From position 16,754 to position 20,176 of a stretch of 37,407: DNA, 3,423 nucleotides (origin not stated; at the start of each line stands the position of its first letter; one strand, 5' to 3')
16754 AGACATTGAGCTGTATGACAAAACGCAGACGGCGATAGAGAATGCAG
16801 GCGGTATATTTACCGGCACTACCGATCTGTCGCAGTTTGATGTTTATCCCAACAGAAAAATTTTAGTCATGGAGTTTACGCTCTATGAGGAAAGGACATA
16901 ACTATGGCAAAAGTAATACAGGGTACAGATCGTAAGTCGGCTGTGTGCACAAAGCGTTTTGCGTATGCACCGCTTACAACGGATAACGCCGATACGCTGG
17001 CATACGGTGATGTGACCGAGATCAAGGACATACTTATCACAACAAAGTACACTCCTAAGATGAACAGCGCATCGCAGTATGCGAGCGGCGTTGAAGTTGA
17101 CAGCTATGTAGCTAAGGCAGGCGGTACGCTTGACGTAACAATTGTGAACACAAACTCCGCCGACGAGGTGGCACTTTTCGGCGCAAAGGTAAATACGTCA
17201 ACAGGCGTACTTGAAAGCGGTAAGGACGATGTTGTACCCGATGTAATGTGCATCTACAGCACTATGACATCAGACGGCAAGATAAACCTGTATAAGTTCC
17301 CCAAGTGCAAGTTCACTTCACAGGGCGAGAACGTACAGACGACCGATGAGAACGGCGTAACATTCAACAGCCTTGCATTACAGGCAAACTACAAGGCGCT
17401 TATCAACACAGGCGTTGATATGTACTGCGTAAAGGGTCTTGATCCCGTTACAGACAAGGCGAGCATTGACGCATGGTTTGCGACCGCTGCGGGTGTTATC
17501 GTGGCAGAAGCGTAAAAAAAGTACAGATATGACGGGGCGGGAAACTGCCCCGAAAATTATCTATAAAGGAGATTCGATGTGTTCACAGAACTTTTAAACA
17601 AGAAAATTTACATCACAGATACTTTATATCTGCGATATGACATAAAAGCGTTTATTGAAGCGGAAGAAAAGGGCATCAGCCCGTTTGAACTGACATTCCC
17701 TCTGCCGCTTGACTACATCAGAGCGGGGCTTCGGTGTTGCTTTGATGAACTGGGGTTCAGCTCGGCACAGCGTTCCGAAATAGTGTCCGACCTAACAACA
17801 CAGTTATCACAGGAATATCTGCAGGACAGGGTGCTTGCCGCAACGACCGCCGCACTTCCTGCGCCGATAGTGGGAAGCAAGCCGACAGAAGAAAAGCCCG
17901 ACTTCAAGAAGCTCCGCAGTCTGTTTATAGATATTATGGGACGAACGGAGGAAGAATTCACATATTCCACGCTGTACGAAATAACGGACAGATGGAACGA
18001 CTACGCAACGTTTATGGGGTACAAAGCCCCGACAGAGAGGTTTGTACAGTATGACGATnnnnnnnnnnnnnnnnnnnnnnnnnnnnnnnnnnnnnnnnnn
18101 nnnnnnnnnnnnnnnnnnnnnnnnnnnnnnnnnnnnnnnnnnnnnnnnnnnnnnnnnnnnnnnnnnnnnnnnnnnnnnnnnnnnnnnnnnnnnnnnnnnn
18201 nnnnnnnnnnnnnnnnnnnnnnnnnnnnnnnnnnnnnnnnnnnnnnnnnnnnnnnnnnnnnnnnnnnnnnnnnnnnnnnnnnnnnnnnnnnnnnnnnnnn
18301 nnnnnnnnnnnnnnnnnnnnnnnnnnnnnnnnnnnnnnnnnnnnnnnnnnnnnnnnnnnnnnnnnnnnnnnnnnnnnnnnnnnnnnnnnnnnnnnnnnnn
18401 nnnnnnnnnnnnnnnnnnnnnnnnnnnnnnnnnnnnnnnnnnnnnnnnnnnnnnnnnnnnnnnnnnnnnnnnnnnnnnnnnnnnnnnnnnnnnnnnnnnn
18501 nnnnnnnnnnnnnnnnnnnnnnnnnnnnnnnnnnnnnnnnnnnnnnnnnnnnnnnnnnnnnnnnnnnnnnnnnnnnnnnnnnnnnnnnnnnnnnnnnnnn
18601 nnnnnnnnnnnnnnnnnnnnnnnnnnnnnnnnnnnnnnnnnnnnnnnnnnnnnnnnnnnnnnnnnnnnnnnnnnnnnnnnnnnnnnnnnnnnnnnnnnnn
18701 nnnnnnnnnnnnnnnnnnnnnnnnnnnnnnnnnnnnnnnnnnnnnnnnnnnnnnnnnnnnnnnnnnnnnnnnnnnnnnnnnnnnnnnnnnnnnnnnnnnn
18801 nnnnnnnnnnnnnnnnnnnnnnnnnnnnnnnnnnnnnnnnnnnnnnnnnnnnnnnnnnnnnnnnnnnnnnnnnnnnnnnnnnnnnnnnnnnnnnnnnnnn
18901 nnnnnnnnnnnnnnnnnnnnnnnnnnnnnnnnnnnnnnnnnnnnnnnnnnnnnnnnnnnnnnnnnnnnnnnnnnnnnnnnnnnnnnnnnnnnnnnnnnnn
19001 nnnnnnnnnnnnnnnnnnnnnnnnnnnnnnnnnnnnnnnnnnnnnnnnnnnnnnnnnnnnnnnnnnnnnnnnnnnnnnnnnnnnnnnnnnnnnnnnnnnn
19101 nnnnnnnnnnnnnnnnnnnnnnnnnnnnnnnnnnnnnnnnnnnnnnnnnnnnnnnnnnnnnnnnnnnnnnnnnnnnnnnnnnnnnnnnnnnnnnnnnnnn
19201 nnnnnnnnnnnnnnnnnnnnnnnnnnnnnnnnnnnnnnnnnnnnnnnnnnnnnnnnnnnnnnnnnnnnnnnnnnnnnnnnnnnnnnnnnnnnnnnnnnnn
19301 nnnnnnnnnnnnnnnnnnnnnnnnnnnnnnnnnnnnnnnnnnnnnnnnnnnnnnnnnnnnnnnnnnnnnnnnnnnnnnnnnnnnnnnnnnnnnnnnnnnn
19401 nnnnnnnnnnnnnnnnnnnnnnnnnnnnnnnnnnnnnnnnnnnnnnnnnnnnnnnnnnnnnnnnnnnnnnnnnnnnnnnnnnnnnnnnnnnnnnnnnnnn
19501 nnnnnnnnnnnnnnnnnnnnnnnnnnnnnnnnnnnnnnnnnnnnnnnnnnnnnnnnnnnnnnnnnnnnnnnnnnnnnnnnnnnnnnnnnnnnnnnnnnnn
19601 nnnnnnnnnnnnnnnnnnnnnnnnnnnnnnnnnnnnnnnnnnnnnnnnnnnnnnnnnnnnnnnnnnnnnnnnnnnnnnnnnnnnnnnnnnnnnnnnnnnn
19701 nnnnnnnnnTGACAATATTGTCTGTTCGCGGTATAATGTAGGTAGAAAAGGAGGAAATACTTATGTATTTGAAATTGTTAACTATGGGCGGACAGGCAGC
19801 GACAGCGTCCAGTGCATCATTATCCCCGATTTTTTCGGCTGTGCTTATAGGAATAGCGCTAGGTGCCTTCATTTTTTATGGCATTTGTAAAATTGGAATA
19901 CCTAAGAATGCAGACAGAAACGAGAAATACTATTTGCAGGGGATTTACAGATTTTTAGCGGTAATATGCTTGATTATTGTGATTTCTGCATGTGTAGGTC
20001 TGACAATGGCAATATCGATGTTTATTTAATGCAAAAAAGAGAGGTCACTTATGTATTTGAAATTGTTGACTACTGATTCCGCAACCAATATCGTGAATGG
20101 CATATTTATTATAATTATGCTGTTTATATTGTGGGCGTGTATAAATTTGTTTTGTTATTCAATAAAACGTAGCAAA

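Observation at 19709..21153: Self-contained moron in the tail module encoding a membrane-anchored SHOCT-HIRAN protein plus a small 2-TM protein: candidate new superinfection-exclusion/defence module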

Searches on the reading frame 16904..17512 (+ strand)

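Call 3: search_protein_families(library=pfam, proteins=[window:16904-17512:+], max_evalue=1)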
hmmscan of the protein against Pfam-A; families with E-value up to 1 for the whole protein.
window:16904-17512:+ (203 aa): 0 families

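Call 5: search_protein_families(library=phrogs, proteins=[window:16904-17512:+], max_evalue=0.1)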
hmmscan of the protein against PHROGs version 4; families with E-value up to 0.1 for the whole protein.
window:16904-17512:+ (203 aa): 1 family
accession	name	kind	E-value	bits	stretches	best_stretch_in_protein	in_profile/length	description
phrog_88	-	tail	1.4e-22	81.4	1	17-194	28-203/291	major tail protein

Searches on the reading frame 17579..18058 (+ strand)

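Call 3: search_protein_families(library=pfam, proteins=[window:17579-18058:+], max_evalue=1)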
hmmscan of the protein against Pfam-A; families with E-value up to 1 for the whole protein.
window:17579-18058:+ (160 aa): 1 family
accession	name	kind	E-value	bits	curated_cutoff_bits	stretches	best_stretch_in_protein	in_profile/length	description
PF19286.4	ZSWIM1-3_C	-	0.19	12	27.6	0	129-140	31-42/45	Zinc finger SWIM domain-containing protein 1/3, C-terminal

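Call 5: search_protein_families(library=phrogs, proteins=[window:17579-18058:+], max_evalue=0.1)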
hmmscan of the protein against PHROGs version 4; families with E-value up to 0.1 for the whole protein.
window:17579-18058:+ (160 aa): 2 families
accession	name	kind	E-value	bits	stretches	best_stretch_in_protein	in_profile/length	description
phrog_2115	-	tail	0.014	16.7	0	16-103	17-111/125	tail protein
phrog_10988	-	unknown function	0.022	15.7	1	121-154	19-52/72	-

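Call 99: search_protein_families(library=padloc, proteins=[window:17579-18058:+], max_evalue=0.001)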
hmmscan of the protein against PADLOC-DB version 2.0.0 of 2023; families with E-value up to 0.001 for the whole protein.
window:17579-18058:+ (160 aa): 0 families

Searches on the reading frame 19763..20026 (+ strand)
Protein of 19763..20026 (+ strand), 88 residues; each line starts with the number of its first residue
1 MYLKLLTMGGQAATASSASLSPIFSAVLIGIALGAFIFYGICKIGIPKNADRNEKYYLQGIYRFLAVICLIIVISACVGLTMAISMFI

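Call 3: search_protein_families(library=pfam, proteins=[window:19763-20026:+], max_evalue=1)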
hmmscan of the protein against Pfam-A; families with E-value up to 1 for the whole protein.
window:19763-20026:+ (88 aa): 1 family
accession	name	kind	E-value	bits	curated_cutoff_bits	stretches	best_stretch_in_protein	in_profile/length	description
PF05052.17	MerE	-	0.079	13.3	22.8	0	17-39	28-52/75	MerE protein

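Call 4: search_protein_families(library=padloc, proteins=[window:19763-20026:+], max_evalue=1)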
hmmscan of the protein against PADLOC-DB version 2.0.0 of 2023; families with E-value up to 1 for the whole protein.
window:19763-20026:+ (88 aa): 1 family
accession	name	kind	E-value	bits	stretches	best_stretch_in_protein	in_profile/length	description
PDLC04152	HEC-05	-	0.05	10.1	1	17-65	37-85/566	-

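Call 5: search_protein_families(library=phrogs, proteins=[window:19763-20026:+], max_evalue=0.1)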
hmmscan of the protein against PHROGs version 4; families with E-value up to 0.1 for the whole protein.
window:19763-20026:+ (88 aa): 0 families

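Call 21: find_homologous_proteins(query=window:19763-20026:+, max_evalue=0.01)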
Query window:19763-20026:+ (88 aa): 7 proteins with E <= 0.01 among 7 candidates.
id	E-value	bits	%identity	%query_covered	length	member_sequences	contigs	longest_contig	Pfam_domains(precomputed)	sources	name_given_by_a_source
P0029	2.6e-46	173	98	100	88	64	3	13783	-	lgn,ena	-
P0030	1.6e-41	158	89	100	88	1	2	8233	-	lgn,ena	-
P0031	6.7e-41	156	90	98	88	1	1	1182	-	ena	-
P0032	2.9e-40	154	88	98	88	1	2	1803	-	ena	-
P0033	3.3e-40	153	85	100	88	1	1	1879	-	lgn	-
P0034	1.8e-37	145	80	100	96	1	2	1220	-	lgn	-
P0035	1.4e-20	91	54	98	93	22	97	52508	-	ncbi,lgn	-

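Call 23: find_encoding_contigs(protein=P0029, flank=6000, max_places=4)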
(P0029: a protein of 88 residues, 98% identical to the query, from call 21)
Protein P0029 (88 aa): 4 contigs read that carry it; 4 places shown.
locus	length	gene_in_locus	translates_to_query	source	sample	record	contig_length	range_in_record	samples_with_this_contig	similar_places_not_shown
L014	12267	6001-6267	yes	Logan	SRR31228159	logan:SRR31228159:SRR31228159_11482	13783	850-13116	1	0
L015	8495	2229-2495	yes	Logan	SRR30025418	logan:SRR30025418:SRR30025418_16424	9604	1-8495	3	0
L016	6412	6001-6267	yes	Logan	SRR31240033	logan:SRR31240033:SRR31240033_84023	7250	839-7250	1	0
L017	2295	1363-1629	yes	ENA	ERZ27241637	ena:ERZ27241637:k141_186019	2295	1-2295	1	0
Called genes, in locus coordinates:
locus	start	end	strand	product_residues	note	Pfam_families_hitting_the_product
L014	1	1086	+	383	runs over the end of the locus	PF05065:Phage_capsid, PF25209:Phage_capsid_4 (weak)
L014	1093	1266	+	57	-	-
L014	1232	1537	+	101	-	-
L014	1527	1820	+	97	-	-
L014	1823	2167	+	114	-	-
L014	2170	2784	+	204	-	-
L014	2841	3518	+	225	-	-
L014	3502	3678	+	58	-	PF25206:DUF7836 (weak)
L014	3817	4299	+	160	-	-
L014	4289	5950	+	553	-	PF03354:TerL_ATPase, PF20441:TerL_nuclease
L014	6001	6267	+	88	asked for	-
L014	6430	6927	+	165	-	-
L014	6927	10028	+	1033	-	PF28256:CCDC171, PF20155:TMP_3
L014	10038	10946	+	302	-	-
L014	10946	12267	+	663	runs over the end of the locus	?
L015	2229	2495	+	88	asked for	-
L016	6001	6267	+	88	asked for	-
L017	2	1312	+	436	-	?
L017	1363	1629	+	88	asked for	-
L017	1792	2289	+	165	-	-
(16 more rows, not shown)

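Call 24: find_encoding_contigs(protein=P0035, flank=6000, max_places=5)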
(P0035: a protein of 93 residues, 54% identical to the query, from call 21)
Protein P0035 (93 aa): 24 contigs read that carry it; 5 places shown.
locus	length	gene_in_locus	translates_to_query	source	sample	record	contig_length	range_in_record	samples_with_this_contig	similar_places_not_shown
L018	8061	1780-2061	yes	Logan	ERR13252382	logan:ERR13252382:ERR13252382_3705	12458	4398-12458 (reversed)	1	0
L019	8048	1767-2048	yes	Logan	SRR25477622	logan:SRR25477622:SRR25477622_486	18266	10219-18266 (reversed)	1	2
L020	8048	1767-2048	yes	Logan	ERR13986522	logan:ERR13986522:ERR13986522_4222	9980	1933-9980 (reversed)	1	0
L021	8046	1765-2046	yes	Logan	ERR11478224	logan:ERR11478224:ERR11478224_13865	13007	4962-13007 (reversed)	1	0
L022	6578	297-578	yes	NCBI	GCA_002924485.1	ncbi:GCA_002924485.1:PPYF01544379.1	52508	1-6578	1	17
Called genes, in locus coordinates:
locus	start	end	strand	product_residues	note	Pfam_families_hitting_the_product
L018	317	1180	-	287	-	PF08543:Phos_pyr_kin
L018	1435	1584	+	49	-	-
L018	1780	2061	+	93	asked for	-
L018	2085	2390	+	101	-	-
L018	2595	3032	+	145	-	PF07205:DUF1413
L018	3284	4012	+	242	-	-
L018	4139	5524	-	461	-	PF00512:HisKA, PF02518:HATPase_c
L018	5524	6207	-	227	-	PF00072:Response_reg, PF00486:Trans_reg_C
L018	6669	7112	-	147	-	-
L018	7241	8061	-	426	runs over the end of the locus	PF02844:GARS_N, PF01071:GARS_A, PF02786:CPSase_L_D2 (weak), PF02843:GARS_C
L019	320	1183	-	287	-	PF08543:Phos_pyr_kin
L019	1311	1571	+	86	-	-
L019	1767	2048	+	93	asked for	-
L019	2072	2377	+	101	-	-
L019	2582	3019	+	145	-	PF07205:DUF1413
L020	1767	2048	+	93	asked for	-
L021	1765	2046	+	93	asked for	-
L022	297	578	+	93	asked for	-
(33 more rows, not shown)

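Call 100: search_protein_families(library=ncbifam, proteins=[window:19763-20026:+], max_evalue=0.01)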
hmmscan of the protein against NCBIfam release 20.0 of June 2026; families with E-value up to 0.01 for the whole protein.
window:19763-20026:+ (88 aa): 1 family
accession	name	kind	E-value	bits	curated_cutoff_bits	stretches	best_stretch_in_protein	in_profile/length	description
NF001926.0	PRK00704.1-3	equivalog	0.0095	15.7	231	0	18-78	44-98/160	photosystem I reaction center protein subunit XI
